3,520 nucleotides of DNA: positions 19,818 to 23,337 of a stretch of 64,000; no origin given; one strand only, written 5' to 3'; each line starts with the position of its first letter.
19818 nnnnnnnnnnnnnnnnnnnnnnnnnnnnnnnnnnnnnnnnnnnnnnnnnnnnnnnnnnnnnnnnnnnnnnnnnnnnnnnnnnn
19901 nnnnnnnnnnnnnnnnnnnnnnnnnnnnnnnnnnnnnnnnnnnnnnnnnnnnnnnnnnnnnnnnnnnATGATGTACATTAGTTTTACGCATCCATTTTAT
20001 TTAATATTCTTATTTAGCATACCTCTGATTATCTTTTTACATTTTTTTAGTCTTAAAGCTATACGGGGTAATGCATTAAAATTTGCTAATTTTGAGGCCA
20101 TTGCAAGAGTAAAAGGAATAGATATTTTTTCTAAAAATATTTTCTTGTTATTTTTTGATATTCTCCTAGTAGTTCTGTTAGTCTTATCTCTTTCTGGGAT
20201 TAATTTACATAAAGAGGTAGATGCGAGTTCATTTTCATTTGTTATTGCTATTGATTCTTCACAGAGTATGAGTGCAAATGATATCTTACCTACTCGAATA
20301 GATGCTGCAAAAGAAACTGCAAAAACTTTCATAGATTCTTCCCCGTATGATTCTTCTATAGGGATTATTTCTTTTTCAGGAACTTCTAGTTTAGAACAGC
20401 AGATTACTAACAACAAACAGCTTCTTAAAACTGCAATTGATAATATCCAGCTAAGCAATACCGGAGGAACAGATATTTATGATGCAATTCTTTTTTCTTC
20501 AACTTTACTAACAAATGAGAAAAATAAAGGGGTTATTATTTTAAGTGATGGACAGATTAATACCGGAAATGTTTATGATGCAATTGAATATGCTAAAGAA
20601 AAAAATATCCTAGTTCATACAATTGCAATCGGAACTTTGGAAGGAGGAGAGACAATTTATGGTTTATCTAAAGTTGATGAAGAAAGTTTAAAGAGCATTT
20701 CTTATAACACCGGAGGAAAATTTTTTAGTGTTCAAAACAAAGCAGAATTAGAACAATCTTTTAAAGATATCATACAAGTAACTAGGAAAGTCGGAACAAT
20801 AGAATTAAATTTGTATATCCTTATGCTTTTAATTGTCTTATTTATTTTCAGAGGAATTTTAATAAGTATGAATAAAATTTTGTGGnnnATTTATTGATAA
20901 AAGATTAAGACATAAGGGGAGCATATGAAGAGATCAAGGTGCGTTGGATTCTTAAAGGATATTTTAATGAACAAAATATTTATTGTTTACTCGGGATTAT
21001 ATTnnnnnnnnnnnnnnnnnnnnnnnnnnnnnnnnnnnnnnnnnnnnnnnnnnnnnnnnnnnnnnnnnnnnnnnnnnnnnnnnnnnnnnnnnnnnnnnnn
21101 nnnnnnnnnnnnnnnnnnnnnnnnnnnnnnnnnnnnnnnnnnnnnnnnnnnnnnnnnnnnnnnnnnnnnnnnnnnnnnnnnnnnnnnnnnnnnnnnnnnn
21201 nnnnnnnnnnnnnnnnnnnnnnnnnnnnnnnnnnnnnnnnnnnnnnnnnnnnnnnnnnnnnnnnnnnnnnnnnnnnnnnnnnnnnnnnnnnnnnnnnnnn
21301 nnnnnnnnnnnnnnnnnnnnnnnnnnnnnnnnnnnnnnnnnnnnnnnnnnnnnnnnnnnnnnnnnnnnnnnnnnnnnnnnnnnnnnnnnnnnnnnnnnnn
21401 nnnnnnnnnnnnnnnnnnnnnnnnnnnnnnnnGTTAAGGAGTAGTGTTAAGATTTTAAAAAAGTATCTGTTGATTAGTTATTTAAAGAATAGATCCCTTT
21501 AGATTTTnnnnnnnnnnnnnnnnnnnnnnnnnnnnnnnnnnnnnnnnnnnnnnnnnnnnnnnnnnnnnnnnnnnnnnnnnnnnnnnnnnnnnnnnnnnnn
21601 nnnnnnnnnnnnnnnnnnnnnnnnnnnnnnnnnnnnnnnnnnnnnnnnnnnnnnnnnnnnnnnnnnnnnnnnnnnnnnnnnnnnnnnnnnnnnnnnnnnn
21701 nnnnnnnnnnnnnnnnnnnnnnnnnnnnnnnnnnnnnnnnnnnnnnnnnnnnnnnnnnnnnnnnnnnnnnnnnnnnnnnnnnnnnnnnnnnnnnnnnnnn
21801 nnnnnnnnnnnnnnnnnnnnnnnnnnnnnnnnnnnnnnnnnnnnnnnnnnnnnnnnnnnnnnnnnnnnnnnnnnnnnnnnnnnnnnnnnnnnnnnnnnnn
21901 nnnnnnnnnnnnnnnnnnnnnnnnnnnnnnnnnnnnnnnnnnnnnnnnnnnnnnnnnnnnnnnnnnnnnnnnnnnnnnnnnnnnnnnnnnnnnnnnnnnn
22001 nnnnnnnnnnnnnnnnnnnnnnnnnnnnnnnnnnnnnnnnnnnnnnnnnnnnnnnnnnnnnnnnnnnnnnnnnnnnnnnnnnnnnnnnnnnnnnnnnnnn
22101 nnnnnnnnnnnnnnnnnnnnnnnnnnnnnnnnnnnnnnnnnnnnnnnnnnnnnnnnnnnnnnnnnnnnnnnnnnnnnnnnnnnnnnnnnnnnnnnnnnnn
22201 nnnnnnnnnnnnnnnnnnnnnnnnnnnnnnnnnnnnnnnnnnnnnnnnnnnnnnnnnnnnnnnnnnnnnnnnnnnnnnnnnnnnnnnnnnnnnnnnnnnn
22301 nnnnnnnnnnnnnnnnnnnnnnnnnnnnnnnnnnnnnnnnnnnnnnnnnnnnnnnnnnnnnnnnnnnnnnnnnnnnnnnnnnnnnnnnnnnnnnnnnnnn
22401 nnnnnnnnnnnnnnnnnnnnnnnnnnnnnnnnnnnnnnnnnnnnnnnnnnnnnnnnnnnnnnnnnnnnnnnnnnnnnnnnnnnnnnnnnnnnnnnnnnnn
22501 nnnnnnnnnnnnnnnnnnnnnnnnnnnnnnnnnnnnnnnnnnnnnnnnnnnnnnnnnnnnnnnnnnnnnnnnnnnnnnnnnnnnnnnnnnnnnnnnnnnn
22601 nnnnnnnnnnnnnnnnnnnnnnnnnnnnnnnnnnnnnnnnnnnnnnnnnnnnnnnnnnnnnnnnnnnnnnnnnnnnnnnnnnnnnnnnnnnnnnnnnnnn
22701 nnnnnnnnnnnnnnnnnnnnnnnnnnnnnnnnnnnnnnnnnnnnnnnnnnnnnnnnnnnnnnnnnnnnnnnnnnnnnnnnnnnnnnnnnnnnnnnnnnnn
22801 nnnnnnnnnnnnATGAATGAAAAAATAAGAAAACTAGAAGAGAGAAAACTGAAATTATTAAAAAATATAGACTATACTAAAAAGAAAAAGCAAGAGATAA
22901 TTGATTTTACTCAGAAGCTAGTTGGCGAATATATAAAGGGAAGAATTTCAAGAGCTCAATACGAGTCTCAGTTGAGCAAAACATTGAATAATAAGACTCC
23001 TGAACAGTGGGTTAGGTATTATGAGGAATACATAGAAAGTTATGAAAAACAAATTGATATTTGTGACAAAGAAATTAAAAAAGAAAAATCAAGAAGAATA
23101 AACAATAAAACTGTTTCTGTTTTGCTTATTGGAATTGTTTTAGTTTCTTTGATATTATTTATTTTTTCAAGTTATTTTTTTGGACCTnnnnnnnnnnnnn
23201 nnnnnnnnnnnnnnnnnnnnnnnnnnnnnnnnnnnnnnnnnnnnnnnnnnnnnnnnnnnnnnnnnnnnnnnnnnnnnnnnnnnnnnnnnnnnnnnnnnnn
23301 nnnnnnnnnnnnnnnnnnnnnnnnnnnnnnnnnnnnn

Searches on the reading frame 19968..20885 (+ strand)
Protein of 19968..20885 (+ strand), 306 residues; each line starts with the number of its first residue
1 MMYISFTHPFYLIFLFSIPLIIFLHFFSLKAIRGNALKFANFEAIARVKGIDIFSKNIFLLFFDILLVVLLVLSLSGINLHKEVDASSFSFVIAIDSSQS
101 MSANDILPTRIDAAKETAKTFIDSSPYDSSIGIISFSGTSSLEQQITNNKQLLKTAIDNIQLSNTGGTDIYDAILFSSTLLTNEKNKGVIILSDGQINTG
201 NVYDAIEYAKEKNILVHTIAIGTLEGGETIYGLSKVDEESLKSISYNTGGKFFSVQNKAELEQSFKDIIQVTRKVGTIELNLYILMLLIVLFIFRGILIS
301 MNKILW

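Call 9: search_protein_families(library=pfam, proteins=[window:19968-20885:+], max_evalue=0.01)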
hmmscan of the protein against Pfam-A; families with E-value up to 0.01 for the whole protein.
window:19968-20885:+ (306 aa): 7 families
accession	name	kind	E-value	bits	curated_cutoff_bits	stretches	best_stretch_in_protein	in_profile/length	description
PF13519.12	VWA_2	-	7.8e-20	71.9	27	1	92-196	2-107/107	von Willebrand factor type A domain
PF00092.34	VWA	-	3.6e-17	63.6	23.8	1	92-265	3-172/174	von Willebrand factor type A domain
PF13768.12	VWA_3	-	0.00019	22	27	1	92-225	4-137/155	von Willebrand factor type A domain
PF07584.16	BatA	-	0.00044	21.1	25.9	1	2-76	1-75/77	Aerotolerance regulator N-terminal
PF04056.20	Ssl1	-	0.00051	20.4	27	1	95-221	2-138/193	Ssl1-like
PF25045.1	vWA_Ro60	-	0.005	17.2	27.7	1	91-202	2-108/165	Ro60 vWA domain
PF06707.17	DUF1194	-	0.0052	16.5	27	0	92-226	7-159/206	Protein of unknown function (DUF1194)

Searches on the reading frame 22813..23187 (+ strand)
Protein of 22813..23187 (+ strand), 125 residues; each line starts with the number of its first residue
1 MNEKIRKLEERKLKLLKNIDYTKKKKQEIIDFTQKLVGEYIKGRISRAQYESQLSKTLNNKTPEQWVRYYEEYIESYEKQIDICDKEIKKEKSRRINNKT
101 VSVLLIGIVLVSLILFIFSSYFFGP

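Call 62: find_homologous_proteins(query=window:22813-23187:+, max_evalue=0.001)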
Query window:22813-23187:+: 32 candidates shared short words with the query, none scored E <= 0.001.
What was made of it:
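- Tried and rejected: Word-index search with the N-terminal 125 aa: no hits (call 62).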

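Call 66: search_protein_families(library=pfam, alignment_id=A3, max_evalue=0.1)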
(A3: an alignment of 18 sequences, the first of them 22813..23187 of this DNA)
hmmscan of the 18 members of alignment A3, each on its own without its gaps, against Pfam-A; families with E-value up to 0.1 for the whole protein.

A. member 1, window:22813-23187:+ (125 aa): 6 families
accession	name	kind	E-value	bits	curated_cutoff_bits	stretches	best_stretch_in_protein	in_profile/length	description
PF20990.2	DUF2207_C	-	0.0011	19.1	33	1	5-121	46-158/247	Predicted membrane protein (DUF2207) C-terminal domain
PF19272.4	ASMase_C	-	0.0015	19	23.7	1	53-90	83-119/143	Acid sphingomyelin phosphodiesterase C-terminal region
PF04890.18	DUF648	-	0.018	15.3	29.7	1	9-83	182-256/287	Family of unknown function (DUF648)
PF14178.11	YppF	-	0.022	15.1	24.7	1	12-52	7-44/59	YppF-like protein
PF06051.17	DUF928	-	0.03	14.5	26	1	38-72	105-139/184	Domain of Unknown Function (DUF928)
PF24838.2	8xMP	-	0.051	13.8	30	1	58-119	68-128/136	Octameric membrane protein family (8xMP)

B. families by the number of members that match (of 18 scanned): 47 families (the first 25 are shown)
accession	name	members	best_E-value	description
PF23202.1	PAH_ZNF598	4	5.8e-06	ZNF598 PAH domain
PF20990.2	DUF2207_C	4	0.0011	Predicted membrane protein (DUF2207) C-terminal domain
PF07531.19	TAFH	3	0.0013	NHR1 homology to TAF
PF23203.1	KIF21A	2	0.038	KIF21A-like domain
PF06738.18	ThrE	1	7.6e-05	Putative threonine/serine exporter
PF19272.4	ASMase_C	1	0.0015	Acid sphingomyelin phosphodiesterase C-terminal region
PF02050.21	FliJ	1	0.0017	Flagellar FliJ protein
PF12682.12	Flavodoxin_4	1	0.0029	Flavodoxin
PF17278.7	DUF5343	1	0.0032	Family of unknown function (DUF5343)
PF03908.18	Sec20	1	0.0044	Sec20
PF15188.11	CCDC-167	1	0.0047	Coiled-coil domain-containing protein 167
PF12408.13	DUF3666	1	0.0078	Ribose-5-phosphate isomerase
PF10999.13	DUF2839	1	0.01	Protein of unknown function (DUF2839)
PF05739.25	SNARE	1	0.013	SNARE domain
PF04859.17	DUF641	1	0.014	Plant protein of unknown function (DUF641)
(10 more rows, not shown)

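Call 71: predict_structure(alignment_id=A3)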
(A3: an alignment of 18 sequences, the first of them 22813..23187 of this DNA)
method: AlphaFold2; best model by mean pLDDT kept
length: 125 residues; sequences in the alignment: 18
mean_pLDDT: 93.5   pTM: 0.69
mean pLDDT of the five models: 93.5, 92.9, 92.3, 92.2, 92.2
residues with pLDDT >= 90: 99; 70-90: 24; 50-70: 2; < 50: 0
segments of 3 or more residues with pLDDT < 50: none
pLDDT, mean of each block of 10 residues (from residue 1): 92 98 98 98 98 96 97 98 97 82 84 91 78
secondary structure, 60 per line:
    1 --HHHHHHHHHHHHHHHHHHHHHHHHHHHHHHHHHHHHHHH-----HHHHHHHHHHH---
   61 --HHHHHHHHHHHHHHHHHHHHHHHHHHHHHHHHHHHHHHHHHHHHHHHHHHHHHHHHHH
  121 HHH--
elements in order: H3-41 H47-57 H63-123
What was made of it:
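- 22813..23109 (+): N-terminal cytoplasmic helical-hairpin domain (aa 1-99), conserved in the fused family. Call 71 (pLDDT 93.5; helices 3-41, 47-57 and 63-123).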

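Call 75: fold_search(model_id=the predicted structure, library=pdb)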
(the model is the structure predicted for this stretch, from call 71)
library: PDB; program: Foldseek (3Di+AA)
matches with E <= 10: 384; with E <= 0.001: 0
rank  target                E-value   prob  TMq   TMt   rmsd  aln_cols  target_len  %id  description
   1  8x2q                  3.3e-01  0.66  0.35  0.40   7.1       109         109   16  The Crystal Structure of APC from Biortus. (released 2023-11-22)
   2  4tko                  5.4e-01  0.77  0.46  0.23   4.6       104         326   17  Structure of the periplasmic adaptor protein EmrA (released 2014-07-09)
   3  7sqc_O1               6.9e-01  0.66  0.47  0.12   7.8       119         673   12  Ciliary C1 central pair apparatus isolated from Chlamydomonas reinhardtii (released 2022-04-13)
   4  8tzk_E                6.9e-01  0.30  0.28  0.34   7.5        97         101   15  Cryo-EM structure of Vibrio cholerae FtsE/FtsX/EnvC complex, shortened (released 2023-12-20)
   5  4zwt_F                8.3e-01  0.84  0.49  0.49   5.9        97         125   18  Crystal Structure of the Bacteriophage T4 recombination mediator protein UvsY, Lattice Type IV (released 2016-03-02)
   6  7sqc_O2               8.3e-01  0.63  0.48  0.47   7.7       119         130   12  Ciliary C1 central pair apparatus isolated from Chlamydomonas reinhardtii (released 2022-04-13)
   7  5c22_C                8.8e-01  0.66  0.43  0.25   4.6        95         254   16  Crystal structure of Zn-bound HlyD from E. coli (released 2016-02-17)
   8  2ysu_B                9.4e-01  0.80  0.52  0.52   5.0       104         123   13  Structure of the complex between BtuB and Colicin E2 receptor binding domain (released 2007-06-19)
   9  8zar_C                9.4e-01  0.23  0.30  0.11  21.2        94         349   11  EmrAB-TolC MFS-type tripartite multidrug efflux pump FA (released 2025-04-30)
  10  6zvs_A                9.4e-01  0.21  0.31  0.30  14.1       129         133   12  C12 symmetry: Bacterial Vipp1 and PspA are members of the ancient ESCRT-III membrane-remodeling superfamily. (released 2021-08-04)
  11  7vvu_V                1.1e+00  0.21  0.34  0.37  14.2       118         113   15  NuA4 HAT module bound to the nucleosome (released 2022-08-10)
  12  8zar_B                1.1e+00  0.20  0.29  0.11  21.1        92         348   11  EmrAB-TolC MFS-type tripartite multidrug efflux pump FA (released 2025-04-30)
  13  6zff_B                1.2e+00  0.75  0.51  0.51   5.5       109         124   18  Pyrococcus furiosus Rad50 coiled coils in rod configuration (released 2020-07-08)
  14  8zal_A                1.2e+00  0.21  0.30  0.12  21.2        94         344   11  EmrAB-TolC MFS-type tripartite multidrug efflux pump EA (released 2025-04-30)
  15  5c22_B                1.3e+00  0.57  0.42  0.23   4.1        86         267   16  Crystal structure of Zn-bound HlyD from E. coli (released 2016-02-17)
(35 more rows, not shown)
